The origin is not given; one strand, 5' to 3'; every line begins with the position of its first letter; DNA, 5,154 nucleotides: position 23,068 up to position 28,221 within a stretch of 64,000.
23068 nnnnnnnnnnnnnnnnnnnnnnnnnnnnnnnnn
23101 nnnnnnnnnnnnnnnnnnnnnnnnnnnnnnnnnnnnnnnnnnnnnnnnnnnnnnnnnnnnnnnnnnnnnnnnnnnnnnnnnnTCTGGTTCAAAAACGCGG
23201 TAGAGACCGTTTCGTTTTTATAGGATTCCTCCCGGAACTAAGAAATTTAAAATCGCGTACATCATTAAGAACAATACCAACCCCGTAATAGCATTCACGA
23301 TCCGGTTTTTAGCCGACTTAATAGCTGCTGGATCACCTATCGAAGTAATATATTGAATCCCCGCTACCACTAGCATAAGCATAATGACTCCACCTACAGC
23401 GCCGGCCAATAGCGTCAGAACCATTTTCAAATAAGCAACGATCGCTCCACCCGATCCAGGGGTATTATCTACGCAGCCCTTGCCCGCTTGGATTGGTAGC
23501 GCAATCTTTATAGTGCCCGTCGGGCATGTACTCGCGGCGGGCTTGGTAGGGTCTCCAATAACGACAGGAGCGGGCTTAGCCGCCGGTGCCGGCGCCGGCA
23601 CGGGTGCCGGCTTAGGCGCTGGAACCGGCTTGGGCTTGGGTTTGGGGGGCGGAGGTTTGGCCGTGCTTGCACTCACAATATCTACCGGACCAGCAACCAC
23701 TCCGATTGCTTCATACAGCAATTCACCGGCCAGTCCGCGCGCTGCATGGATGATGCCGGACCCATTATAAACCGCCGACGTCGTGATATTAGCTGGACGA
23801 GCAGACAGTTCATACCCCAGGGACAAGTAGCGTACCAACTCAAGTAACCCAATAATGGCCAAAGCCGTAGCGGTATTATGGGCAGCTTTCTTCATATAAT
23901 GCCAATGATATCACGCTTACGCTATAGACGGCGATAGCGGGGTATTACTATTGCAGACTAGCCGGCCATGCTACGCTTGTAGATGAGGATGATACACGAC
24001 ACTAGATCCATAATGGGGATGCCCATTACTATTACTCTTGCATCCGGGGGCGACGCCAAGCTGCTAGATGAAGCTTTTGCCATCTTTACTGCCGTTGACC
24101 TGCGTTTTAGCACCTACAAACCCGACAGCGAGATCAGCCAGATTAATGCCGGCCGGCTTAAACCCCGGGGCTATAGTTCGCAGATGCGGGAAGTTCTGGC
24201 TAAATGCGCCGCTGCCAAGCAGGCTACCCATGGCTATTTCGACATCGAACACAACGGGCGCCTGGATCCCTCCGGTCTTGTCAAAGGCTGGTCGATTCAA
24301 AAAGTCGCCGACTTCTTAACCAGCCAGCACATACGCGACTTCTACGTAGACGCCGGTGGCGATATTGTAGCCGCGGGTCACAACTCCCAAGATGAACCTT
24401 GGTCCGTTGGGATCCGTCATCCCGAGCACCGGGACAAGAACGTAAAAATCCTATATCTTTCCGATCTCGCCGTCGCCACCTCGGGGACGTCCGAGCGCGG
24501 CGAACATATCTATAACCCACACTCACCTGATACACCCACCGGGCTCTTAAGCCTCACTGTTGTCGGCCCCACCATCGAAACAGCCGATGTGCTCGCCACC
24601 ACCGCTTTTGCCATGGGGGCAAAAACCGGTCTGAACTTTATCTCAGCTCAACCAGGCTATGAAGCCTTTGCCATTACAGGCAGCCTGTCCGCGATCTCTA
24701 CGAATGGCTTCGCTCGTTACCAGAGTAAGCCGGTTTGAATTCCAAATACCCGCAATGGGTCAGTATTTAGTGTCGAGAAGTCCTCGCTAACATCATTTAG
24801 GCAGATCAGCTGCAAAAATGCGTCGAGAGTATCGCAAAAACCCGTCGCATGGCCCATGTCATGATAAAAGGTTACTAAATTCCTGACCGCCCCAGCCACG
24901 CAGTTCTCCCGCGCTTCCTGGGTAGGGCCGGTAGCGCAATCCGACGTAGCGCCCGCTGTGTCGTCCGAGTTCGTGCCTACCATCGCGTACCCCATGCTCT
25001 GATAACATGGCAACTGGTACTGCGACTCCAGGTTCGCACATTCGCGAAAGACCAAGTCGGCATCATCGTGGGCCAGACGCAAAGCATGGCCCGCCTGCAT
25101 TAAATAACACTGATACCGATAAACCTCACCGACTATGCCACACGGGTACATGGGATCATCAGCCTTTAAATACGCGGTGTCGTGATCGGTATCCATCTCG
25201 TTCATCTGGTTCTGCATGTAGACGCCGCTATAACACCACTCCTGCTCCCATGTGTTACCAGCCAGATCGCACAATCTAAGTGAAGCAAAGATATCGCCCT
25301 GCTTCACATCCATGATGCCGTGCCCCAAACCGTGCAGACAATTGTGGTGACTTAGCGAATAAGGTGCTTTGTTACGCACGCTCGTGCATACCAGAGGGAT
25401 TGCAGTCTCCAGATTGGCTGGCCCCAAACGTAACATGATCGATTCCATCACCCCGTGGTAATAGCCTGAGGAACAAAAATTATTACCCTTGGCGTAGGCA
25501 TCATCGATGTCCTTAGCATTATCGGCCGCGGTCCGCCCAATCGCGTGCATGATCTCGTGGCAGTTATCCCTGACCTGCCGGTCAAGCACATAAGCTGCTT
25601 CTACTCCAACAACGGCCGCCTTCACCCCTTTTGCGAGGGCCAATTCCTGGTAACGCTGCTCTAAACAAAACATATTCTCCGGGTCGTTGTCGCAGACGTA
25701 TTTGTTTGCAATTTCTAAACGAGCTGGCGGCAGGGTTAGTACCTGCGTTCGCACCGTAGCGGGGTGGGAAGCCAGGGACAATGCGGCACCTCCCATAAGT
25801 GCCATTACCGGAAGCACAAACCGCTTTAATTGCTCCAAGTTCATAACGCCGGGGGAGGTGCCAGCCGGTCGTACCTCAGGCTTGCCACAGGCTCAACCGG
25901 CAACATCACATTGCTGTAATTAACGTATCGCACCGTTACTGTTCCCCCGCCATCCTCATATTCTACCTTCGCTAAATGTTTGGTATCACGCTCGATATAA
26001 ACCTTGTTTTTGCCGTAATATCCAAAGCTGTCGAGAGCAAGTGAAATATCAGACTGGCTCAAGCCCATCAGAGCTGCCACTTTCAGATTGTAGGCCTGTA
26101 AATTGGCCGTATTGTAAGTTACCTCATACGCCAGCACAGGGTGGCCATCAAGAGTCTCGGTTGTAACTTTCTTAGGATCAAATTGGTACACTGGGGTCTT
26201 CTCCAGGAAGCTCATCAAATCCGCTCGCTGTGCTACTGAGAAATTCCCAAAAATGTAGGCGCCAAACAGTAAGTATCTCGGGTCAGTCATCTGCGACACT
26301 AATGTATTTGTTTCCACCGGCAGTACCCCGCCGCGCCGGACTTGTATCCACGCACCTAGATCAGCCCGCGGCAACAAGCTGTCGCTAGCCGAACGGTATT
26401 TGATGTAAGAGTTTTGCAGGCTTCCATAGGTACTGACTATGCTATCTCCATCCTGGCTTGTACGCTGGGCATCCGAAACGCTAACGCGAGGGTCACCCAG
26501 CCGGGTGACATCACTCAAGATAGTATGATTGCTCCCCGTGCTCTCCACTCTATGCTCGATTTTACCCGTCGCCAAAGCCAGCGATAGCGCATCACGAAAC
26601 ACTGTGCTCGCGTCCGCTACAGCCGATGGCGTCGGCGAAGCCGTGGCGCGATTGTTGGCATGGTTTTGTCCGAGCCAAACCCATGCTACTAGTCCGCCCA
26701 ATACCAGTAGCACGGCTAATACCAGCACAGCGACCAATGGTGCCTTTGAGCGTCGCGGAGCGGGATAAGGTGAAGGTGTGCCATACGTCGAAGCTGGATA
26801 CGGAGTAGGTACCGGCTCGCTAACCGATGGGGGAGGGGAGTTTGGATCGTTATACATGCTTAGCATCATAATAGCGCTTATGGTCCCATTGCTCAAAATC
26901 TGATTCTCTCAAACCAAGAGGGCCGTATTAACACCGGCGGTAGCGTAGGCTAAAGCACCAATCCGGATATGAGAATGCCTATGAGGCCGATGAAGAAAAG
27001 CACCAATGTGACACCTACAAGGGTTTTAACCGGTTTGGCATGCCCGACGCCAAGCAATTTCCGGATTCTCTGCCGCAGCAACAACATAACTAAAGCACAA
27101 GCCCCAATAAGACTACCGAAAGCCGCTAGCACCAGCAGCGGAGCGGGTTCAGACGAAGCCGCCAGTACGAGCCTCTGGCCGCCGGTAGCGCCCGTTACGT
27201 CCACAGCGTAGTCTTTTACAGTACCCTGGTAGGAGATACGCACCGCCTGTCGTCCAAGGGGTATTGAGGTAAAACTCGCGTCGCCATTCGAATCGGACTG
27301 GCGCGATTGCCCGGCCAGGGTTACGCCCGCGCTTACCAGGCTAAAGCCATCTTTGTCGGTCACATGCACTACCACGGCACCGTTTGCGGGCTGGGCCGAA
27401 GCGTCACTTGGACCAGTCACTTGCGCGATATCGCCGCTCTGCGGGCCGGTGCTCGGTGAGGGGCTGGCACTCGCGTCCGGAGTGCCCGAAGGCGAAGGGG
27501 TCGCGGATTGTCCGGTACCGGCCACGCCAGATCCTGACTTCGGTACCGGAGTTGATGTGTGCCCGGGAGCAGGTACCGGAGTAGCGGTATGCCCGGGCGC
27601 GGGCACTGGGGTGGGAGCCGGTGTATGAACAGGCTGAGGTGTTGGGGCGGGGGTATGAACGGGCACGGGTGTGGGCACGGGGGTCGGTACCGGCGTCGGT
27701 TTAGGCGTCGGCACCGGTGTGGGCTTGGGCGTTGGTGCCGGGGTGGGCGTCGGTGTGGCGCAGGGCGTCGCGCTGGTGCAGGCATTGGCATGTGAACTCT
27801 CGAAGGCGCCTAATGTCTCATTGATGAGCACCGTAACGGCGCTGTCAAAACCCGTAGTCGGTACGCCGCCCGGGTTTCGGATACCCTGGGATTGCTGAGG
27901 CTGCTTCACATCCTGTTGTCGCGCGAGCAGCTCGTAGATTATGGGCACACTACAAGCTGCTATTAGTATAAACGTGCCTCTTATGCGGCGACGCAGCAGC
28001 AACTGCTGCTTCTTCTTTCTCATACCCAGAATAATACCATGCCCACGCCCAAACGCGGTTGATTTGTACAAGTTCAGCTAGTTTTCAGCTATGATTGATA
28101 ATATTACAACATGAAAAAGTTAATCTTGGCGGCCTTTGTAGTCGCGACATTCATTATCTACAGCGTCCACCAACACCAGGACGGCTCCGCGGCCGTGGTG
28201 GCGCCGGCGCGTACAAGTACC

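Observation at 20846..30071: Extracytosolic flavinylation/redox locus: two ApbE flavin transferases, an SGAT-motif FMN-binding protein and two NOX/FRD-type membrane oxidoreductases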

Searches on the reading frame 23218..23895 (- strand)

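Call 3: search_protein_families(library=pfam, proteins=[window:23218-23895:-], max_evalue=0.01)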
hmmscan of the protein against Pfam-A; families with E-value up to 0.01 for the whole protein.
window:23218-23895:- (225 aa): 1 family
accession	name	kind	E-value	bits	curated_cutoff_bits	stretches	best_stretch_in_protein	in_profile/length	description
PF18895.5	T4SS_pilin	-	1.1e-08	35.5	26.6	1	152-219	5-71/71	Type IV secretion system pilin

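Call 5: search_protein_families(library=ncbifam, proteins=[window:23218-23895:-], max_evalue=0.01)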
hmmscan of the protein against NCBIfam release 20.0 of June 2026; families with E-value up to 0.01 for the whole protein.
window:23218-23895:- (225 aa): 2 families
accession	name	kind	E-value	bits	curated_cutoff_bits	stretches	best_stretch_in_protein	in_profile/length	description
NF045849.1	ICE_MMCAP2_0565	equivalog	1.8e-06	27.5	40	1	152-219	9-76/80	Mbov_0395 family pilin-like conjugal transfer protein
NF040983.1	BimA_second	exception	5e-05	22.3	600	1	76-154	103-178/381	trimeric autotransporter actin-nucleating factor BimA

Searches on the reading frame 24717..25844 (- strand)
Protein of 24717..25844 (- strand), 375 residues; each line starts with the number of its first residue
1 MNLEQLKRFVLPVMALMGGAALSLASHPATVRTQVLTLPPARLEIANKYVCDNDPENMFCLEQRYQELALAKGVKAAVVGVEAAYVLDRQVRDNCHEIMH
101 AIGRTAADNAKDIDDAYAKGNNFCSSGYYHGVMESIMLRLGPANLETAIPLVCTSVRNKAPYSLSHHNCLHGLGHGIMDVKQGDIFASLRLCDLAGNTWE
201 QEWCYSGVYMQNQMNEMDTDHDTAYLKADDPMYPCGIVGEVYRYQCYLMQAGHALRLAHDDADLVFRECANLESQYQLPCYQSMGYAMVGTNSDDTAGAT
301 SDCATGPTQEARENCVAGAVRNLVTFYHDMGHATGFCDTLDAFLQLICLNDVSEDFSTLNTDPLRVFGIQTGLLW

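Call 3: search_protein_families(library=pfam, proteins=[window:24717-25844:-], max_evalue=0.01)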
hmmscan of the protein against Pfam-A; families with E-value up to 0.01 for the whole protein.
window:24717-25844:- (375 aa): 0 families

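Call 5: search_protein_families(library=ncbifam, proteins=[window:24717-25844:-], max_evalue=0.01)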
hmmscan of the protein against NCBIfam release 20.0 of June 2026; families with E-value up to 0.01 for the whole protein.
window:24717-25844:- (375 aa): 0 families

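Call 51: find_homologous_proteins(query=window:24717-25844:-)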
Query window:24717-25844:- (375 aa): 1017 proteins with E <= 0.001 among 7025 candidates; the best 120 are listed.
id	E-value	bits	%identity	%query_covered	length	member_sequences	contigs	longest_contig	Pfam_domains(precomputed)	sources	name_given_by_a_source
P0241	2.3e-104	367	51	83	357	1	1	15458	-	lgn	-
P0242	1.1e-102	362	44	96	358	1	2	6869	-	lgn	-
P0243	2.6e-102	361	50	82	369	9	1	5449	-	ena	-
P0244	1.5e-101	358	43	95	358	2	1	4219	-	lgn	-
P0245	1.9e-101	358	44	95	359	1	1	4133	-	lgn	-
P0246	1.7e-100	355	43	95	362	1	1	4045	-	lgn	-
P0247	2.7e-100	354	48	83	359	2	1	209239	-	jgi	-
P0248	2.8e-100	354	46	83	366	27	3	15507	-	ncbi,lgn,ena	-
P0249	7.0e-100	353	48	83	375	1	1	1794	-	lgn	-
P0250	9.9e-100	352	47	83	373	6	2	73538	-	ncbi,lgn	-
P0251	2.0e-99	351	45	93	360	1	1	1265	-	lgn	-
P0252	2.0e-99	351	49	83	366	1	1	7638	-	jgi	jgi:hypothetical protein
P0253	2.2e-99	351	43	95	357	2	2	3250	-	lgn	-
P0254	6.2e-99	350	46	83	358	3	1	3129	-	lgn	-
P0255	1.0e-98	349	45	91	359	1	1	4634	-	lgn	-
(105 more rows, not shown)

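Call 52: find_encoding_contigs(protein=P0247, flank=7000, max_places=1)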
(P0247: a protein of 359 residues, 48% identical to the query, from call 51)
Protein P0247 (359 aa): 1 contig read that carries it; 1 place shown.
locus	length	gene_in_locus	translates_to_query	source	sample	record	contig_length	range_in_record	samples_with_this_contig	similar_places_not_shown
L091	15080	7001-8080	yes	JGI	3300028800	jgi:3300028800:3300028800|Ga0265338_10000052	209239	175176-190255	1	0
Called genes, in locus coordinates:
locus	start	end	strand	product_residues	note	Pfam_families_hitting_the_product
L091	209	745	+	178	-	PF00383:dCMP_cyt_deam_1, PF14437:MafB19-deam, PF14439:Bd3614-deam (weak)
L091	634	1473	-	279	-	PF02661:Fic, PF24033:DUF7342 (weak)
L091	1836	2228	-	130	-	-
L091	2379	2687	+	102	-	PF04365:BrnT_toxin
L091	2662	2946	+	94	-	PF12441:CopG_antitoxin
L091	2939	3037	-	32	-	-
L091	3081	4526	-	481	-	-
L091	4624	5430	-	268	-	-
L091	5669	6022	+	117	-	-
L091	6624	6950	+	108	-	-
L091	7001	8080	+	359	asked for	-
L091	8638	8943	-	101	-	-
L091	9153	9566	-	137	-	-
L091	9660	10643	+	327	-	PF02424:ApbE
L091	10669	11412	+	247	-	-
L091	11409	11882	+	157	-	-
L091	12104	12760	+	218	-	-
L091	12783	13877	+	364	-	PF20030:bpMoxR, PF00158:Sigma54_activat (faint), PF07726:AAA_3, PF07728:AAA_5, PF17863:AAA_lid_2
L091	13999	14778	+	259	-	PF01882:DUF58, PF13519:VWA_2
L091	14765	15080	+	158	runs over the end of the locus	-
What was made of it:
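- One Cys/His-rich homolog (L091) lies 1.6 kb from an ApbE gene (call 52).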

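Call 53: find_encoding_contigs(protein=P0250, flank=7000, max_places=1)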
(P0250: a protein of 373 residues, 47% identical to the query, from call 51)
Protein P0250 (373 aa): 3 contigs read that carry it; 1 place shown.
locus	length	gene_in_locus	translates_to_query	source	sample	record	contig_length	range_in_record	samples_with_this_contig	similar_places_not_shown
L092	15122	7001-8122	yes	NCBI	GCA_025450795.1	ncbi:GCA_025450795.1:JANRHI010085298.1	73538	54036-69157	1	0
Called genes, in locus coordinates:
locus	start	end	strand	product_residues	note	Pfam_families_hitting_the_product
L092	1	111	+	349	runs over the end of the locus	-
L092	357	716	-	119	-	-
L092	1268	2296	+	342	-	PF00070:Pyr_redox (faint), PF00890:FAD_binding_2, PF01266:DAO (weak), PF01946:Thi4 (faint), PF07992:Pyr_redox_2, PF12831:FAD_oxidored, PF13450:NAD_binding_8, PF13738:Pyr_redox_3, +1 more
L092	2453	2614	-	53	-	-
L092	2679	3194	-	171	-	-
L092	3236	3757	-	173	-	PF04542:Sigma70_r2, PF07638:Sigma70_ECF (weak), PF08281:Sigma70_r4_2, PF04545:Sigma70_r4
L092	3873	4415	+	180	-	PF03640:Lipoprotein_15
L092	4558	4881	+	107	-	PF00520:Ion_trans (weak), PF07885:Ion_trans_2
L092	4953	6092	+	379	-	PF00478:IMPDH, PF03060:NMO, PF01070:FMN_dh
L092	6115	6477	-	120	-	-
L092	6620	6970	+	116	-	-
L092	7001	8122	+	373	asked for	-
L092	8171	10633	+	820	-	PF12728:HTH_17 (faint), PF13518:HTH_28 (faint), PF13551:HTH_29 (faint)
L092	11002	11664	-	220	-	PF06197:DUF998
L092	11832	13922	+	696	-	PF00989:PAS, PF08448:PAS_4 (weak), PF13188:PAS_8 (weak), PF13426:PAS_9, PF08447:PAS_3, PF08448:PAS_4 (weak), PF00512:HisKA, PF02518:HATPase_c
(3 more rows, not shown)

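Call 65: predict_structure(alignment_id=A2)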
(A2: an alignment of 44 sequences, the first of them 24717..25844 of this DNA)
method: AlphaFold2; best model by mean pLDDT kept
length: 375 residues; sequences in the alignment: 44
mean_pLDDT: 87.4   pTM: 0.83
mean pLDDT of the five models: 87.4, 87.1, 86.6, 85.5, 85.2
residues with pLDDT >= 90: 235; 70-90: 95; 50-70: 37; < 50: 8
segments of 3 or more residues with pLDDT < 50: 369-375
pLDDT, mean of each block of 10 residues (from residue 1): 67 72 65 81 70 88 95 96 92 92 96 95 91 97 96 95 91 97 95 96 95 84 70 89 92 88 95 95 91 81 96 96 85 94 96 86 63 29
secondary structure, 60 per line:
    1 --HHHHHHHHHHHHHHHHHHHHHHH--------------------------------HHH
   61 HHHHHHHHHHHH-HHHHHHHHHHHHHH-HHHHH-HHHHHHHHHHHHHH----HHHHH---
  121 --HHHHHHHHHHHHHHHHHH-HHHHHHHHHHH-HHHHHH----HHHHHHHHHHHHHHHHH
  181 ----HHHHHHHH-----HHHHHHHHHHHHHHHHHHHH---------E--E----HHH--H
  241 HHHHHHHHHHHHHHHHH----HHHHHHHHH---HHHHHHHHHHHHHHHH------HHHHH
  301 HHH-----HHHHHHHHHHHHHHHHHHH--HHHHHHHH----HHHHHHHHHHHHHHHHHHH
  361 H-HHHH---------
elements in order: H3-25 H58-72 H74-87 H89-93 H95-108 H113-117 H123-140 H142-152 H154-159 H164-180 H185-192 H198-217 H240-257 H262-270 H274-289 H296-303 H309-327 H330-337 H342-361 H363-366

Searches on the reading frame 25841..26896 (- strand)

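Call 3: search_protein_families(library=pfam, proteins=[window:25841-26896:-], max_evalue=0.01)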
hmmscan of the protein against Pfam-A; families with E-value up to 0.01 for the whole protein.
window:25841-26896:- (351 aa): 0 families

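Call 5: search_protein_families(library=ncbifam, proteins=[window:25841-26896:-], max_evalue=0.01)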
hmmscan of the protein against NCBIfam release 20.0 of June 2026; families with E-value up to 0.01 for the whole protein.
window:25841-26896:- (351 aa): 2 families
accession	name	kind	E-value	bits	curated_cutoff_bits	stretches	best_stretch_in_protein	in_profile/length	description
NF052375.1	antisigma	equivalog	0.0021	18.1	100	1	17-94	47-122/217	anti-sigma factor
NF038083.1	CU044_5270_fam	subfamily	0.0051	16.7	100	1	45-114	20-93/284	CU044_5270 family protein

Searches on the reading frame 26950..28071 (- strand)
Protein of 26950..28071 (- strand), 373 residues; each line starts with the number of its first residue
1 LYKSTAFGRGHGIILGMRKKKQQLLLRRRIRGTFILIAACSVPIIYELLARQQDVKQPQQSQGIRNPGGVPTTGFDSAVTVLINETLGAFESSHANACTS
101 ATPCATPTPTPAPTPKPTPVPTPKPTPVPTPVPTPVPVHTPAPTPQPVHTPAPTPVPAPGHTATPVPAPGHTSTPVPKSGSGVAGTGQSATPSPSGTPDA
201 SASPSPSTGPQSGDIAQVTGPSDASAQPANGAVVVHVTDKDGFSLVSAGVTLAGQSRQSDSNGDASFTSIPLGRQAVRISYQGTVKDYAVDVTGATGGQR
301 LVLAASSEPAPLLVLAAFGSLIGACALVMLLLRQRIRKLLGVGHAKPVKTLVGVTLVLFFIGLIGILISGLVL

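Call 3: search_protein_families(library=pfam, proteins=[window:26950-28071:-], max_evalue=0.01)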
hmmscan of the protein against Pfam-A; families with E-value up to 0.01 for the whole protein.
window:26950-28071:- (373 aa): 1 family
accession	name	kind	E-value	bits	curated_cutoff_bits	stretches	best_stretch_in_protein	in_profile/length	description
PF13620.12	CarboxypepD_reg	-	5.5e-05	23.9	32.3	1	233-297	2-72/82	Carboxypeptidase regulatory-like domain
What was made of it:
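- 26950..28071 (-): Pro/Thr-rich membrane protein with an Ig-like (CarboxypepD_reg-like) domain, an N-terminal anchor and two C-terminal TM helices. It is a possible accessory of the FRD module. The Pfam hit is below the cutoff (call 3).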

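Call 5: search_protein_families(library=ncbifam, proteins=[window:26950-28071:-], max_evalue=0.01)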
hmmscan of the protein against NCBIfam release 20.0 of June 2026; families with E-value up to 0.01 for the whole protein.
window:26950-28071:- (373 aa): 1 family
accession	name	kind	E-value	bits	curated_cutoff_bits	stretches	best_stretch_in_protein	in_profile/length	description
NF008084.0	PRK10819.1-5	equivalog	8.7e-06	25.8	315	1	103-237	55-190/249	TonB system transport protein TonB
